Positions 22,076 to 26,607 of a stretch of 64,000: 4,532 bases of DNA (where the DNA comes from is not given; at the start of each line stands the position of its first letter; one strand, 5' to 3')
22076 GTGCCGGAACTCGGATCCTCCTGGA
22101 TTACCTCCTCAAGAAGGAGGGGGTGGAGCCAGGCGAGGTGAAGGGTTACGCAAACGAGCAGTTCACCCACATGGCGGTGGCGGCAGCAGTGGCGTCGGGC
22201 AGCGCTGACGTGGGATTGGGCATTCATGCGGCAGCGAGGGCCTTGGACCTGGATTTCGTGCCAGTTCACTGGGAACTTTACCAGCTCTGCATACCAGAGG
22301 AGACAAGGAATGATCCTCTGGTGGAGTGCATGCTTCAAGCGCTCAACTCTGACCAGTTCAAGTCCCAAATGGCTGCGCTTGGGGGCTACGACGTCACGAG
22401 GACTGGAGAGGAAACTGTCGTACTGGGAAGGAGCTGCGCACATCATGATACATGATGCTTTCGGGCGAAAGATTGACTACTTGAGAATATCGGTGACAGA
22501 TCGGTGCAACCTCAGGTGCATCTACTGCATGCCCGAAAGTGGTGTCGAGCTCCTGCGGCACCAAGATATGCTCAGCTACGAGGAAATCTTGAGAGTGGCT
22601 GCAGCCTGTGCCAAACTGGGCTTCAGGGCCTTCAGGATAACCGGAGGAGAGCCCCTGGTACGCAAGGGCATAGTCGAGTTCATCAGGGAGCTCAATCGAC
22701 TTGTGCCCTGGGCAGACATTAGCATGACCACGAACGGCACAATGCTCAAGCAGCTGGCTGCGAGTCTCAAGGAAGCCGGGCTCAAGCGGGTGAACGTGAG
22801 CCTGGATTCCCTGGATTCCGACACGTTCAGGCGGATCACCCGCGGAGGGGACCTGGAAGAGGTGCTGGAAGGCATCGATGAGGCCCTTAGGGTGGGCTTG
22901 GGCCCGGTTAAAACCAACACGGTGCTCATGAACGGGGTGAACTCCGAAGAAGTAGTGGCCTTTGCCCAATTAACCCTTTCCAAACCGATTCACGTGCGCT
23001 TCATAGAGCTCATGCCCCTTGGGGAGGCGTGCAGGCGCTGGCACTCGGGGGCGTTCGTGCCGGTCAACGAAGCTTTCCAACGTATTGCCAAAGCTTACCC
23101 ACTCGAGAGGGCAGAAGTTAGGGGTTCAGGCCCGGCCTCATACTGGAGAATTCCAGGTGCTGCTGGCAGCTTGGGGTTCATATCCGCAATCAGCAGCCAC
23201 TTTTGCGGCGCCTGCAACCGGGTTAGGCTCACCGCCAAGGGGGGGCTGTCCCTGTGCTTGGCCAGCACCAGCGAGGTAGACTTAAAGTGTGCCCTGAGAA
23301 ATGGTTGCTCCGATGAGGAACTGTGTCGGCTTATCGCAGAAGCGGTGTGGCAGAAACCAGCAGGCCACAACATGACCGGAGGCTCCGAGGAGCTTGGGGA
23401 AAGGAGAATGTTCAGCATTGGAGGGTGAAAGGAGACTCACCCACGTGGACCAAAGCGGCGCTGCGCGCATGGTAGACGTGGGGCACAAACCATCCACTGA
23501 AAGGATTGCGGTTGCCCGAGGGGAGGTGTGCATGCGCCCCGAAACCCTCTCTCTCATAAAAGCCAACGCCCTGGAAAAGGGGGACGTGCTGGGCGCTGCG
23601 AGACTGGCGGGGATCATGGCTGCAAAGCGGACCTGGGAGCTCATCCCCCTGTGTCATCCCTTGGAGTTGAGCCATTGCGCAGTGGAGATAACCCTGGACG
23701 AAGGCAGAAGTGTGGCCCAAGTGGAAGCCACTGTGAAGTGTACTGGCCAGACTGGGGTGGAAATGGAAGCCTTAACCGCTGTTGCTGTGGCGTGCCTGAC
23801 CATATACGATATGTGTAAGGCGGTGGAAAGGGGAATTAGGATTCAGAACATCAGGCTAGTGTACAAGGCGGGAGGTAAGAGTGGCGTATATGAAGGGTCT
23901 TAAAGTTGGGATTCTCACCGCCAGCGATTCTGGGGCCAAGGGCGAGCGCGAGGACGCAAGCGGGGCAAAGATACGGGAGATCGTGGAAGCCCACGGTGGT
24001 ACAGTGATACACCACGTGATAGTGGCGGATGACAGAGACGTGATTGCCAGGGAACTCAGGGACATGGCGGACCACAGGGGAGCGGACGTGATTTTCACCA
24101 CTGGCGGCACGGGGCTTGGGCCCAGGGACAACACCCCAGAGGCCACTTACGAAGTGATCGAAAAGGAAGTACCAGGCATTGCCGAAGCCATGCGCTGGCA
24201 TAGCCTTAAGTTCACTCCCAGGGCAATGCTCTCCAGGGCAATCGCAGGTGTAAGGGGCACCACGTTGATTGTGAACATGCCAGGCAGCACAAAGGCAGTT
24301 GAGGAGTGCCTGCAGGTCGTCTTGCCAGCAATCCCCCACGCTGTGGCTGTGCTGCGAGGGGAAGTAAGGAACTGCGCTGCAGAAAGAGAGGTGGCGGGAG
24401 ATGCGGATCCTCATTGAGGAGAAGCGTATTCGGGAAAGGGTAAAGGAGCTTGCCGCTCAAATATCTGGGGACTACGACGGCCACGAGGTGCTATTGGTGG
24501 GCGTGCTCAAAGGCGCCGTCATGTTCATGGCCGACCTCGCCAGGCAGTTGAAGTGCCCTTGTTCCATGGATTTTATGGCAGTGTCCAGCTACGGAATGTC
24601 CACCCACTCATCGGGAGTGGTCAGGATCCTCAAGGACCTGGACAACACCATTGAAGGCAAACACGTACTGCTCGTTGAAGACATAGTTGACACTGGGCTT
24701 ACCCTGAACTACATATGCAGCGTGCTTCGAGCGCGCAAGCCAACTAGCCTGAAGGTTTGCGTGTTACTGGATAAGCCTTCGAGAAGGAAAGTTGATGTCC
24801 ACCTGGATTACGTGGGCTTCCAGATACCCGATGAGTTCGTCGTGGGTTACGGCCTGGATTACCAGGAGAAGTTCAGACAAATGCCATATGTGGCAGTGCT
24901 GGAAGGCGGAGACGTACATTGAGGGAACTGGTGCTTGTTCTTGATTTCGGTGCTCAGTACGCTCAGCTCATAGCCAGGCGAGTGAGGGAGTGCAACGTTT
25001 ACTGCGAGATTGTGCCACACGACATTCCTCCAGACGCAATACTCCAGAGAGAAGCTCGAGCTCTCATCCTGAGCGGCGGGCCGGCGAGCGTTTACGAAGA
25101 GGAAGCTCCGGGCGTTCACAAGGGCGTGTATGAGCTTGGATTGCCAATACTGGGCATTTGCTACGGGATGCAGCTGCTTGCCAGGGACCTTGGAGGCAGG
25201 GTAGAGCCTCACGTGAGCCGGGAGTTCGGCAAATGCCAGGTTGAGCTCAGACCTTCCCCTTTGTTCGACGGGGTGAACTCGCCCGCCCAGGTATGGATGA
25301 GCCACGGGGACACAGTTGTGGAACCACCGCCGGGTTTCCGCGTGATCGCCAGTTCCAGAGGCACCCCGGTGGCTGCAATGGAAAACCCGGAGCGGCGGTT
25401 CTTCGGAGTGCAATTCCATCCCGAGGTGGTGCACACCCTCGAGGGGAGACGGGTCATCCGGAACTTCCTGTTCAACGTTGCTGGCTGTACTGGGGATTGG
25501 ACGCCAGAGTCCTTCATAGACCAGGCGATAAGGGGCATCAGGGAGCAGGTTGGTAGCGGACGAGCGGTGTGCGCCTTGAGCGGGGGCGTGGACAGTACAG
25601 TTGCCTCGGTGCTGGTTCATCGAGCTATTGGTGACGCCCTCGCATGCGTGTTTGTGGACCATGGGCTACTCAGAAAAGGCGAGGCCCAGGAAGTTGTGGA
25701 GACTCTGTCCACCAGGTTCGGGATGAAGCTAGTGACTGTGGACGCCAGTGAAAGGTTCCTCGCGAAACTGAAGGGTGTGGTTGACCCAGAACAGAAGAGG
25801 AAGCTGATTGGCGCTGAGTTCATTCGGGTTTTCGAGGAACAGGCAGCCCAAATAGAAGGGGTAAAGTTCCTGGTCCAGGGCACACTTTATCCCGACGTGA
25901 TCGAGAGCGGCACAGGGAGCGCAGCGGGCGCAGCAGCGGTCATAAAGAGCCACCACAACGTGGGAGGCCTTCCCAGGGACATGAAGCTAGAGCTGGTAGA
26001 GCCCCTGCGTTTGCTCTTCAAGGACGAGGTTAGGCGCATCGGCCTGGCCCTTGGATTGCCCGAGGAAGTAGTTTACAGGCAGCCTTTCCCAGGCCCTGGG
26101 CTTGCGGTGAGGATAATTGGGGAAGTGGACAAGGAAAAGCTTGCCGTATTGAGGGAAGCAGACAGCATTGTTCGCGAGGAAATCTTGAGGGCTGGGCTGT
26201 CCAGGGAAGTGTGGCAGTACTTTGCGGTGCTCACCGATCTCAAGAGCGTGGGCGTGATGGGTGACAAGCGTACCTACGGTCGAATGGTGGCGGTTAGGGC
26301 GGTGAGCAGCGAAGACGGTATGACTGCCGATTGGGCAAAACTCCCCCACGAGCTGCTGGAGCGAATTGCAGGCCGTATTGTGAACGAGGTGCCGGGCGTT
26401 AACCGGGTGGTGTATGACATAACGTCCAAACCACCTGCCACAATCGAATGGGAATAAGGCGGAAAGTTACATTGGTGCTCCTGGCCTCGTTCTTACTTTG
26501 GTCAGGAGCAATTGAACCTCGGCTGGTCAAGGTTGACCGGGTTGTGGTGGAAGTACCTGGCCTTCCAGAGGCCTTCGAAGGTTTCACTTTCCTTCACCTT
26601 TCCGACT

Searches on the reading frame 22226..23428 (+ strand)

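Call 53: search_protein_families(library=pfam, proteins=[window:22226-23428:+], max_evalue=0.00001)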
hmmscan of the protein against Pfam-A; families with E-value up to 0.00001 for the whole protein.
window:22226-23428:+ (400 aa): 3 families
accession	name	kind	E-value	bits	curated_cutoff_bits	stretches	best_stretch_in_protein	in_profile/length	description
PF04055.27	Radical_SAM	-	9.5e-39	133.7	29.5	1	88-249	1-165/166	Radical SAM superfamily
PF06463.18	Mob_synth_C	-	1.5e-36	125.7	37.4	1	255-382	1-127/128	Molybdenum Cofactor Synthesis C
PF13353.11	Fer4_12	-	9.6e-07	29.6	22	1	93-194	14-114/137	4Fe-4S single cluster domain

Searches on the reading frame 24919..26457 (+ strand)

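Call 53: search_protein_families(library=pfam, proteins=[window:24919-26457:+], max_evalue=0.00001)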
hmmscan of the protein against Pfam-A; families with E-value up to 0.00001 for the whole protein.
window:24919-26457:+ (512 aa): 4 families
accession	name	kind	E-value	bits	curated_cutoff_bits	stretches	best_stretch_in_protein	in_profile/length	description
PF00958.27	GMP_synt_C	-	1.9e-45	153.3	27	1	420-511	1-92/92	GMP synthase C terminal domain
PF00117.34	GATase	-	5.1e-45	153.9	22.8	1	6-186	1-189/190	Glutamine amidotransferase class-I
PF07722.19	Peptidase_C26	-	1e-11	45.5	20.5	1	70-169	101-219/219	Peptidase C26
PF02540.23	NAD_synthase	-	2.3e-07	30.6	21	0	204-281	9-86/242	NAD synthase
